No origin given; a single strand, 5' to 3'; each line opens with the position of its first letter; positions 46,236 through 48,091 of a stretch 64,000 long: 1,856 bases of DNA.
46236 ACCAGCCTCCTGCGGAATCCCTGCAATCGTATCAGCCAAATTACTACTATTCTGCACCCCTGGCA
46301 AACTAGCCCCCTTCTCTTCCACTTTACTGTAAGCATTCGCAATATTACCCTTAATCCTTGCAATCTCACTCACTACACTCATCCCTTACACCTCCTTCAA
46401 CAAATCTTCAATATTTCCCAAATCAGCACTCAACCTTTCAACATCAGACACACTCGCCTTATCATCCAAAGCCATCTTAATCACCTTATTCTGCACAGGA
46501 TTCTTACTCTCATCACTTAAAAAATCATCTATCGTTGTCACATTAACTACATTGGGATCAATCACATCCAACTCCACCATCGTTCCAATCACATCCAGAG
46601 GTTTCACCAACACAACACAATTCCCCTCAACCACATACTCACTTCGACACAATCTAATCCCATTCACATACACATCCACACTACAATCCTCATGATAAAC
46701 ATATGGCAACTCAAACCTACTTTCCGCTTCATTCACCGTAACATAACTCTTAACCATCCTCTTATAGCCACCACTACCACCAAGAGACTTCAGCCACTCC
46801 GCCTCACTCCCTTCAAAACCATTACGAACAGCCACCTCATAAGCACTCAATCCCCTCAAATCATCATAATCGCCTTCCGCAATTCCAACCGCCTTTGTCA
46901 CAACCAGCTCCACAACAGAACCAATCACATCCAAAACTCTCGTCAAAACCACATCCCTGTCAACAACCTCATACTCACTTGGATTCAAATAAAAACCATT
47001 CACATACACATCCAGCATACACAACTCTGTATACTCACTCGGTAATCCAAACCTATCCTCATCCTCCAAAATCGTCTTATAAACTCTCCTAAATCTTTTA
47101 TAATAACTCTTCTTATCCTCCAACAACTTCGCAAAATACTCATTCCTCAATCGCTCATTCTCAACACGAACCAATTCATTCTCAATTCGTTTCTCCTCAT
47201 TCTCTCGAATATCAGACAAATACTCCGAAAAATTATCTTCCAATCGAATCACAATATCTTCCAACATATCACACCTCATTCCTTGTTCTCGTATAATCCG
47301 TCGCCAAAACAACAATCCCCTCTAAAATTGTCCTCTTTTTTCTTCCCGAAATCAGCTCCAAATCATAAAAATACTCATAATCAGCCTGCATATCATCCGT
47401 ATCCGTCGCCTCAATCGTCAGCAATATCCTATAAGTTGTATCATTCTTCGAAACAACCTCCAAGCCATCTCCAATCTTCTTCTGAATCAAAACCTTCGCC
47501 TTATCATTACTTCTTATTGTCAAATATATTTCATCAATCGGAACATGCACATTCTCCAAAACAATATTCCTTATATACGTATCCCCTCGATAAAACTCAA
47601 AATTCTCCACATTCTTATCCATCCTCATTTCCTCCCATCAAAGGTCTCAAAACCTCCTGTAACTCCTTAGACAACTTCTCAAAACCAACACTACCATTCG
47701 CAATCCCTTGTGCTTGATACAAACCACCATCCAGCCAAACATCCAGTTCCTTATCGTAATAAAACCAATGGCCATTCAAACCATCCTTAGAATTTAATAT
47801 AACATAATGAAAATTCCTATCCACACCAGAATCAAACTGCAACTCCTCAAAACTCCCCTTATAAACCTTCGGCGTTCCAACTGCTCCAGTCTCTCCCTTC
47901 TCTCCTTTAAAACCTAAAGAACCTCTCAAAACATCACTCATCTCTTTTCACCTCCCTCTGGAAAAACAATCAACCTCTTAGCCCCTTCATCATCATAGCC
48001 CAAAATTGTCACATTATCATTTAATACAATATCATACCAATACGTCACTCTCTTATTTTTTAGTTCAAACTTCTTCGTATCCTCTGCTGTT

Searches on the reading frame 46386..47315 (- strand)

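Call 8: search_protein_families(library=phrogs, proteins=[window:46386-47315:-], max_evalue=0.001)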
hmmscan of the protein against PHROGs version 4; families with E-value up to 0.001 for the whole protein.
window:46386-47315:- (309 aa): 10 families
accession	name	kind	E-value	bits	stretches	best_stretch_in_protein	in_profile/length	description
phrog_14726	-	tail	2.7e-08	34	1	150-186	119-155/537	tail fiber protein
phrog_15433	-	tail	1.1e-07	31.8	1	154-190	50-86/798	tail sheath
phrog_25979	-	unknown function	3.1e-07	30.5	1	151-185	176-210/521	-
phrog_19976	-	tail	5.5e-07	30.3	1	147-184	102-138/256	tail assembly protein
phrog_32314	-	head and packaging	3.3e-06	26.5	1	117-272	122-276/987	virion structural protein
phrog_22483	-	unknown function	2.8e-05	24.4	1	154-189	34-69/306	-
phrog_14029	-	unknown function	9.8e-05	21.3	1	136-200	72-140/1115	-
phrog_15437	-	tail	0.00013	21.7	1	155-190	107-142/656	tail fiber protein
phrog_19864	-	unknown function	0.00062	18.5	1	152-177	120-145/1268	-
phrog_35690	-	unknown function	0.00074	20.4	0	145-178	114-147/156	-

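Call 28: search_protein_families(library=pfam, proteins=[window:46386-47315:-], max_evalue=0.01)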
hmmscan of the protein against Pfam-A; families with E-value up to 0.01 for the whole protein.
window:46386-47315:- (309 aa): 0 families

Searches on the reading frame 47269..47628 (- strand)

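Call 8: search_protein_families(library=phrogs, proteins=[window:47269-47628:-], max_evalue=0.001)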
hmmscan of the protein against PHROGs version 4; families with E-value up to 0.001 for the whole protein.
window:47269-47628:- (119 aa): 1 family
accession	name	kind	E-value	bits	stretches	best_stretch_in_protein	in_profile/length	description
phrog_1084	-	unknown function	4.9e-12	47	1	1-117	1-119/123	unknown function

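Call 75: search_protein_families(library=pfam, proteins=[window:47269-47628:-], max_evalue=0.001)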
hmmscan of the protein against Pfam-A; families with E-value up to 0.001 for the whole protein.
window:47269-47628:- (119 aa): 0 families

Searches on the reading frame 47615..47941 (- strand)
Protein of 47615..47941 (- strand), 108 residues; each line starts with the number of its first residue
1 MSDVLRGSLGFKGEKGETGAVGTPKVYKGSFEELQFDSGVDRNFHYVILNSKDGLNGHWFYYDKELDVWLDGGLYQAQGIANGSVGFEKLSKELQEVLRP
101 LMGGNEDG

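Call 8: search_protein_families(library=phrogs, proteins=[window:47615-47941:-], max_evalue=0.001)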
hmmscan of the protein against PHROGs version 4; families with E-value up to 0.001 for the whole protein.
window:47615-47941:- (108 aa): 3 families
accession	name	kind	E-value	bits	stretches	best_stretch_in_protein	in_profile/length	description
phrog_17240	-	unknown function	2.7e-07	30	1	56-92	122-155/821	-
phrog_32221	-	unknown function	2.1e-06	27.6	1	56-86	311-341/475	-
phrog_26878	-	head and packaging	1.1e-05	24.7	1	38-90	218-269/898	virion structural protein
